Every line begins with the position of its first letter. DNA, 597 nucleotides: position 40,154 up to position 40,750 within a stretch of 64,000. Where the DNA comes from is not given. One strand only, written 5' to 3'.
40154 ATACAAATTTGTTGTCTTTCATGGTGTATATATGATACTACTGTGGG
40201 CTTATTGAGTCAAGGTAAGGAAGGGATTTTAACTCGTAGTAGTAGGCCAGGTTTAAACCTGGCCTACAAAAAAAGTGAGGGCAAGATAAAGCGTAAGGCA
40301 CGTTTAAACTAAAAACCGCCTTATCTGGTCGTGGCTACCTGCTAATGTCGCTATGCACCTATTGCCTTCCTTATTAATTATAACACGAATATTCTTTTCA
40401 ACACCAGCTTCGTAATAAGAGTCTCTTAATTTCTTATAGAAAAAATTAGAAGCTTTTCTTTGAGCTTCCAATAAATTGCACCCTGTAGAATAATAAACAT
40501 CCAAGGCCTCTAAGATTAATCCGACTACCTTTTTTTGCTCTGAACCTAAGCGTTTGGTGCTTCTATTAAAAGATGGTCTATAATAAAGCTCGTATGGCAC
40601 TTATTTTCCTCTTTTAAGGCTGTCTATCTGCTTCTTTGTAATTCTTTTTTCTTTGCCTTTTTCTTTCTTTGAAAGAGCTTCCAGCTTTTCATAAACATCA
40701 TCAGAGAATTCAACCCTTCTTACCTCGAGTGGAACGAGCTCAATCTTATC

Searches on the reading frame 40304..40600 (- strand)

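Call 76: search_protein_families(library=pfam, alignment_id=A4, max_evalue=0.00001)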
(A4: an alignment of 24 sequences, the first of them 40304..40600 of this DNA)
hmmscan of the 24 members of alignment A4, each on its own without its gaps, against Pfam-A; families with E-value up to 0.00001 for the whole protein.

A. member 1, window:40304-40600:- (98 aa): 0 families

B. families by the number of members that match (of 24 scanned): 48 families (the first 25 are shown)
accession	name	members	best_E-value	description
PF04055.27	Radical_SAM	3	1.2e-19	Radical SAM superfamily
PF04015.17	DUF362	2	7.3e-46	Domain of unknown function (DUF362)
PF12838.12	Fer4_7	2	1e-12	4Fe-4S dicluster domain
PF00037.32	Fer4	2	8.7e-12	4Fe-4S binding domain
PF12837.12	Fer4_6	2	2e-11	4Fe-4S binding domain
PF12797.12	Fer4_2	2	1.2e-06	4Fe-4S binding domain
PF00224.27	PK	1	1.2e-112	Pyruvate kinase, barrel domain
PF01116.26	F_bP_aldolase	1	3.6e-99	Fructose-bisphosphate aldolase class-II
PF00491.26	Arginase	1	7.9e-62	Arginase family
PF07992.20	Pyr_redox_2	1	4.1e-57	Pyridine nucleotide-disulphide oxidoreductase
PF21778.2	DUF6873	1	1.1e-53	Family of unknown function (DUF6873)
PF02545.19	Maf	1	1.2e-47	Maf-like protein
PF13487.12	HD_5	1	4.8e-44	HD domain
PF01916.23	DS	1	2.3e-38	Deoxyhypusine synthase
PF03773.19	ArsP_1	1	5.7e-36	Predicted permease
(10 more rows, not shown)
